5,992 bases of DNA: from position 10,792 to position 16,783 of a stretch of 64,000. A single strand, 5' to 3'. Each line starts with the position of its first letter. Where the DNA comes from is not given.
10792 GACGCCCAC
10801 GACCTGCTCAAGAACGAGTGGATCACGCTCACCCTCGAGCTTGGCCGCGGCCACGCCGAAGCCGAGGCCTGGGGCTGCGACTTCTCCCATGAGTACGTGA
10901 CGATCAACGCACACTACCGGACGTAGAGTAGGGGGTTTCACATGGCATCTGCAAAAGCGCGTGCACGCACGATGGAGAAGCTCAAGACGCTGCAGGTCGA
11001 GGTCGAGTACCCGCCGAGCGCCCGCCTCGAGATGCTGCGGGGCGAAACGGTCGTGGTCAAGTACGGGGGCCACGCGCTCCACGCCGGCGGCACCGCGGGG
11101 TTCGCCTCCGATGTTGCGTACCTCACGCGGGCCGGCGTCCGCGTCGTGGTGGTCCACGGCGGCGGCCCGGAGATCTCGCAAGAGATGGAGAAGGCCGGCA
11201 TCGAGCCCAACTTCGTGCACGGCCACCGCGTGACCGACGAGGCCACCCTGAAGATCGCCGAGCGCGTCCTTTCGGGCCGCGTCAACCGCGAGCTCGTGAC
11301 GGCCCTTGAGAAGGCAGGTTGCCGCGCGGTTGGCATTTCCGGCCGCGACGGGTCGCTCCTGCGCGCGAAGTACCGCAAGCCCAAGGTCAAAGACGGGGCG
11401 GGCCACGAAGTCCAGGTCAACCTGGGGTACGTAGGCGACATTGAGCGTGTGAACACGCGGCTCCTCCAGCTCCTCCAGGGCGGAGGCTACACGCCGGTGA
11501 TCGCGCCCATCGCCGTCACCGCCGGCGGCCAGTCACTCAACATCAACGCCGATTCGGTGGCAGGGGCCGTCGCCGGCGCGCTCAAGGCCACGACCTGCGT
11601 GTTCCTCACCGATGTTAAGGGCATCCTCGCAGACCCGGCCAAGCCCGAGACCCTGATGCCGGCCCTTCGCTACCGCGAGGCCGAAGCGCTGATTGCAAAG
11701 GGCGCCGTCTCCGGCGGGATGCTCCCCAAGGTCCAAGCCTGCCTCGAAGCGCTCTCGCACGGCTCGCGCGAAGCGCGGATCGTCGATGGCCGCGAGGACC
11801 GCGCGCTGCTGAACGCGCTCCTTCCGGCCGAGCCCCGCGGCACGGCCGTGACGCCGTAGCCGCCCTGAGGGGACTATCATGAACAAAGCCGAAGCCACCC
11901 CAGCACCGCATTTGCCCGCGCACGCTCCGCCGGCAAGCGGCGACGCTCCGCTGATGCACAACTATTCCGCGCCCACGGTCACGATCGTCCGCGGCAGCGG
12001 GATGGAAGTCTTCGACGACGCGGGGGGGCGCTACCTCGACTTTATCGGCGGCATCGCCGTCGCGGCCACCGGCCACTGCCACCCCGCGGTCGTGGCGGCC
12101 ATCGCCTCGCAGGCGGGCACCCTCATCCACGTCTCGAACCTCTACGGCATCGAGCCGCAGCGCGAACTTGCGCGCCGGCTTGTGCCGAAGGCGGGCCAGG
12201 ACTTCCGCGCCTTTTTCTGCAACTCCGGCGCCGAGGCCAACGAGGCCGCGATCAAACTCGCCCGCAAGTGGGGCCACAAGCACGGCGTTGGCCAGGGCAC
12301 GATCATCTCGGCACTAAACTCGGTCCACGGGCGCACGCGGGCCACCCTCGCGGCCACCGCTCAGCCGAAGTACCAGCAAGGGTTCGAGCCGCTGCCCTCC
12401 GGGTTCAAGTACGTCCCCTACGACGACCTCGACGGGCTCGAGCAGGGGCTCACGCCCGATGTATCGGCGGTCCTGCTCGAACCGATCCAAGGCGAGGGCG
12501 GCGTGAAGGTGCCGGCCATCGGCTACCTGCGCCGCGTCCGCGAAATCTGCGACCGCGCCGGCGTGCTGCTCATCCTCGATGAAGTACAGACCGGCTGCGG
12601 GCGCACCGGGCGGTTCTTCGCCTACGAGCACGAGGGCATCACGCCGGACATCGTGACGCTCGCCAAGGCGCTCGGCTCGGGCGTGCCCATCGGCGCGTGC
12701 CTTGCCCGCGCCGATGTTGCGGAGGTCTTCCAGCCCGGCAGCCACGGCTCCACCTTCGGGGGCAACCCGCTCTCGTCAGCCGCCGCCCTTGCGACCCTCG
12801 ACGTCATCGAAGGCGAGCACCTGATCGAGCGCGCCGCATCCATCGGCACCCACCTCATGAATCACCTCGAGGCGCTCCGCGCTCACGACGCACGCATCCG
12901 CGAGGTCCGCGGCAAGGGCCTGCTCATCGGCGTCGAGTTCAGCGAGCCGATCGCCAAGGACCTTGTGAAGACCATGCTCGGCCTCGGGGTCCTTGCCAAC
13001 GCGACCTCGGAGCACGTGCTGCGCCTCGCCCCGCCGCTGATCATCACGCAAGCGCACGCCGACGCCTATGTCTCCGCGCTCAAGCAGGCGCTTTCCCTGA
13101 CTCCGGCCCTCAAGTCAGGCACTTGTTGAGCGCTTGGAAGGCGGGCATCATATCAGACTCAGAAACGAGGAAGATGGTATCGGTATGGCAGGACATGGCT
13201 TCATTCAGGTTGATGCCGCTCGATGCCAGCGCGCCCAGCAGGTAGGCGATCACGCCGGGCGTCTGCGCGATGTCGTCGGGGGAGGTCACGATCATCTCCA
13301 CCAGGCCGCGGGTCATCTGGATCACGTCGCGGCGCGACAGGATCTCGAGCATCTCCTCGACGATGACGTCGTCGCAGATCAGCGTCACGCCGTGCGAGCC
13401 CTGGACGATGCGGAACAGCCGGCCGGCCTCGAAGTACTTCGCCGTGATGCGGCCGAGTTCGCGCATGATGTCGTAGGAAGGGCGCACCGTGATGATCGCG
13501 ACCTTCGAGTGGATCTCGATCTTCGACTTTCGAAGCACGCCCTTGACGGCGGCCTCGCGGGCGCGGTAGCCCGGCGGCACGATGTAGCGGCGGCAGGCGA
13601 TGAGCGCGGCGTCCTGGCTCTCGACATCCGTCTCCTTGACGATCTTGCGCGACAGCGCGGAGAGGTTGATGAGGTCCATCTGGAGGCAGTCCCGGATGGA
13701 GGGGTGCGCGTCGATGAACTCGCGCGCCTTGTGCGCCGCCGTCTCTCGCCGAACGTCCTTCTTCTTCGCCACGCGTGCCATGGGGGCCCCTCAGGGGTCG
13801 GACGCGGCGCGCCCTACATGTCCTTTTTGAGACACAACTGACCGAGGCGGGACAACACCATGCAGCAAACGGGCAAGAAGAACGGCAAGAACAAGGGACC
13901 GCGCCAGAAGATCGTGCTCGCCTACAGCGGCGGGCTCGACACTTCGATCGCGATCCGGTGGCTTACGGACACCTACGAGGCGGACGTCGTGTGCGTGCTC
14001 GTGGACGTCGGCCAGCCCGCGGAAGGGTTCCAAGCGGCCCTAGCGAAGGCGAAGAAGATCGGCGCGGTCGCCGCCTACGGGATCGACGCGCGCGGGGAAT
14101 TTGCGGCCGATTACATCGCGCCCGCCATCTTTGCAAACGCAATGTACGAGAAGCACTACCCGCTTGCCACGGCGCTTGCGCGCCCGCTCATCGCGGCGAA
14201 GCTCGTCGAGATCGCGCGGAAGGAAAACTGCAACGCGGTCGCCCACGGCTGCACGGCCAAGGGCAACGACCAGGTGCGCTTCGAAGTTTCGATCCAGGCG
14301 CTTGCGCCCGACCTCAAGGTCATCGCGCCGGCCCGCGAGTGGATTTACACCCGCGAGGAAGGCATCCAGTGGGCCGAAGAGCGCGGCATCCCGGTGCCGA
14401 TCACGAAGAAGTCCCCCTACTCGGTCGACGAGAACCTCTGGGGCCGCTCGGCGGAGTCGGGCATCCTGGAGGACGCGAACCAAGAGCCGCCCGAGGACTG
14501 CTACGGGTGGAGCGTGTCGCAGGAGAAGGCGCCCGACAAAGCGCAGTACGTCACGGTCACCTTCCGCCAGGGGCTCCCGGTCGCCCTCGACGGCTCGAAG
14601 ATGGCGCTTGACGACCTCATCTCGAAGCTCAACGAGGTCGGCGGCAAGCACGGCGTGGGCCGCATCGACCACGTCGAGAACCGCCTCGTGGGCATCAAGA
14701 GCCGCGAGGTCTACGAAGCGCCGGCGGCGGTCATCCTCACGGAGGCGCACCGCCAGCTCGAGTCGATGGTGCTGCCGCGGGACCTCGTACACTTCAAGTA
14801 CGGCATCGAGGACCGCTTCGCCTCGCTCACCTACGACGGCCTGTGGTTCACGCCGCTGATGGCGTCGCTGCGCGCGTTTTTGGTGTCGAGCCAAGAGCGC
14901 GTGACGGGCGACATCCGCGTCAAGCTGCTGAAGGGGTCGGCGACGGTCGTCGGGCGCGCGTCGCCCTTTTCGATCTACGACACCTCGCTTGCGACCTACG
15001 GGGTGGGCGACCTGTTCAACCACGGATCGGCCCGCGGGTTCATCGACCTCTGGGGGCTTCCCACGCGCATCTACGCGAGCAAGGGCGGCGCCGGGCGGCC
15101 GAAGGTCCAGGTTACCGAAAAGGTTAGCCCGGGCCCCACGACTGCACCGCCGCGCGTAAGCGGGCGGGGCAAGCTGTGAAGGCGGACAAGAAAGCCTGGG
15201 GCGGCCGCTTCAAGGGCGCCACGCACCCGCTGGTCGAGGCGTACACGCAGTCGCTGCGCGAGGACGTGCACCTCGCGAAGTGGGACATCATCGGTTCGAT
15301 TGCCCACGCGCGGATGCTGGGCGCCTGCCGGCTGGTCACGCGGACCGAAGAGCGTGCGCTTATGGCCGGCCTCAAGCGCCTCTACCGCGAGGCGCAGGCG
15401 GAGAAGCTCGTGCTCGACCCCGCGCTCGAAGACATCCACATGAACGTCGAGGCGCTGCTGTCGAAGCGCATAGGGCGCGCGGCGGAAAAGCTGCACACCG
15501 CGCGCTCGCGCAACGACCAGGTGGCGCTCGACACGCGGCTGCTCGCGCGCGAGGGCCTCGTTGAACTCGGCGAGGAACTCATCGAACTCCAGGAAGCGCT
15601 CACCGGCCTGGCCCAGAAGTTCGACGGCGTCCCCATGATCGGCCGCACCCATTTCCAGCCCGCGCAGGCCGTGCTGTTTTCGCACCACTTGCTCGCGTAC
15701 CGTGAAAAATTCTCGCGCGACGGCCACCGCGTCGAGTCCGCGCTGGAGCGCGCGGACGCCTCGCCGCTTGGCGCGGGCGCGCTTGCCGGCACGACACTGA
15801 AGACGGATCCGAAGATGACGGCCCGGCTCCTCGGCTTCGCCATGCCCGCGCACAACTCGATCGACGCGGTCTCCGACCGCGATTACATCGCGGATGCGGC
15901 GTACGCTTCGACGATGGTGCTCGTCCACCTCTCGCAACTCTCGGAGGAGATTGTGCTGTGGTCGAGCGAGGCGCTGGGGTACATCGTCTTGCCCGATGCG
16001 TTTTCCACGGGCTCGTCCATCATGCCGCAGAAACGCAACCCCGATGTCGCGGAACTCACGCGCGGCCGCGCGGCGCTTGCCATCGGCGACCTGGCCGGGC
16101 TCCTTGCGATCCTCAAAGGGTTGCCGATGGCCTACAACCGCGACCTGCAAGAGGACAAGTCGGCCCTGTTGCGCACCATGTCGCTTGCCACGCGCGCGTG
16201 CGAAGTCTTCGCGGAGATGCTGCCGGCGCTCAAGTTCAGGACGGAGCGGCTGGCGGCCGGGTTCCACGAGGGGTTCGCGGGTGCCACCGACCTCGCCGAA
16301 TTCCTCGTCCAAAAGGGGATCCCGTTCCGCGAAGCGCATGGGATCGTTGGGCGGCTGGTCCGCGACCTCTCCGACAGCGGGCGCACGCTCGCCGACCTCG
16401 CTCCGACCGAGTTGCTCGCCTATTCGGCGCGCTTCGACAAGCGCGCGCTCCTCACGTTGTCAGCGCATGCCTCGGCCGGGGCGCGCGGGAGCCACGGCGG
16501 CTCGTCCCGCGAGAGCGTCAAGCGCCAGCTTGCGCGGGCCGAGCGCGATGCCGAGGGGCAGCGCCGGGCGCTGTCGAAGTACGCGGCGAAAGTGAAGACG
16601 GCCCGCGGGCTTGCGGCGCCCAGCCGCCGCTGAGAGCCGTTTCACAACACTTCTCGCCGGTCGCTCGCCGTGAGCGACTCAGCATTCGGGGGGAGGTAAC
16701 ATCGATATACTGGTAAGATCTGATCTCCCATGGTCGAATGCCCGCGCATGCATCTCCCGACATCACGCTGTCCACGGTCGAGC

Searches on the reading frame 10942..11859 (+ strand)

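Call 23: search_protein_families(library=pfam, proteins=[window:10942-11859:+], max_evalue=0.001)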
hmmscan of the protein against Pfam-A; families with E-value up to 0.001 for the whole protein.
window:10942-11859:+ (305 aa): 1 family
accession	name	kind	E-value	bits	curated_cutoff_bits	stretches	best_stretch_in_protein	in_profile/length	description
PF00696.33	AA_kinase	-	4.3e-49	167.8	24.9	1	36-282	2-234/234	Amino acid kinase family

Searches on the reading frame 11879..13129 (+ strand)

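Call 23: search_protein_families(library=pfam, proteins=[window:11879-13129:+], max_evalue=0.001)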
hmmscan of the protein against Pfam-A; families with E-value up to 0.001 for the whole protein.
window:11879-13129:+ (416 aa): 1 family
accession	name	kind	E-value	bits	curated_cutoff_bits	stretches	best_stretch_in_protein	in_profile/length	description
PF00202.27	Aminotran_3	-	1.2e-122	409.9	30.5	1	29-405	6-403/403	Aminotransferase class-III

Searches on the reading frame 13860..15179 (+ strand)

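Call 23: search_protein_families(library=pfam, proteins=[window:13860-15179:+], max_evalue=0.001)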
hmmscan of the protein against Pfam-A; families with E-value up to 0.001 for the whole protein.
window:13860-15179:+ (439 aa): 2 families
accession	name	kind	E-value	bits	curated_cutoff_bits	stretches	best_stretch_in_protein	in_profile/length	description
PF20979.2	Arginosuc_syn_C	-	7e-87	291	27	1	187-405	1-219/219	Arginosuccinate synthase C-terminal domain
PF00764.25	Arginosuc_synth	-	1.4e-69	233.7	27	1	17-178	1-162/162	Arginosuccinate synthase N-terminal HUP domain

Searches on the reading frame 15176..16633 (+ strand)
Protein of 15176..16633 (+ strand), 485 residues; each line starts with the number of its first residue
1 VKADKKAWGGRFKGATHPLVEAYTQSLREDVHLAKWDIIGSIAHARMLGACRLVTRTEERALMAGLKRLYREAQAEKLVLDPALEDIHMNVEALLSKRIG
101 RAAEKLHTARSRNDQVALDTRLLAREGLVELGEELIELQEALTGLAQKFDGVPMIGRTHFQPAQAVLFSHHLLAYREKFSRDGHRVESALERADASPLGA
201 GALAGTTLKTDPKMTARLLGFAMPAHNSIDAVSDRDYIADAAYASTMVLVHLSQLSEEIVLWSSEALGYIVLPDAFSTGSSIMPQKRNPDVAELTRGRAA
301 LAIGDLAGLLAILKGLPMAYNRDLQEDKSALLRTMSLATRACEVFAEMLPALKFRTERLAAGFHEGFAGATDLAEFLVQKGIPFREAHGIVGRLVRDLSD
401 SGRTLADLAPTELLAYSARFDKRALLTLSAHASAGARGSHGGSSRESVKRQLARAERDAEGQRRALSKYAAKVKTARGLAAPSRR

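Call 23: search_protein_families(library=pfam, proteins=[window:15176-16633:+], max_evalue=0.001)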
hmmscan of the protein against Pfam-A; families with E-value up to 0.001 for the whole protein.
window:15176-16633:+ (485 aa): 2 families
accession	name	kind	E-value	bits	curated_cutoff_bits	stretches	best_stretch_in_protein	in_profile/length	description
PF00206.25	Lyase_1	-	1e-64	219.4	27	1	10-304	1-312/312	Lyase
PF14698.11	ASL_C2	-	2.8e-18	66.6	27.3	1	367-430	1-64/69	Argininosuccinate lyase C-terminal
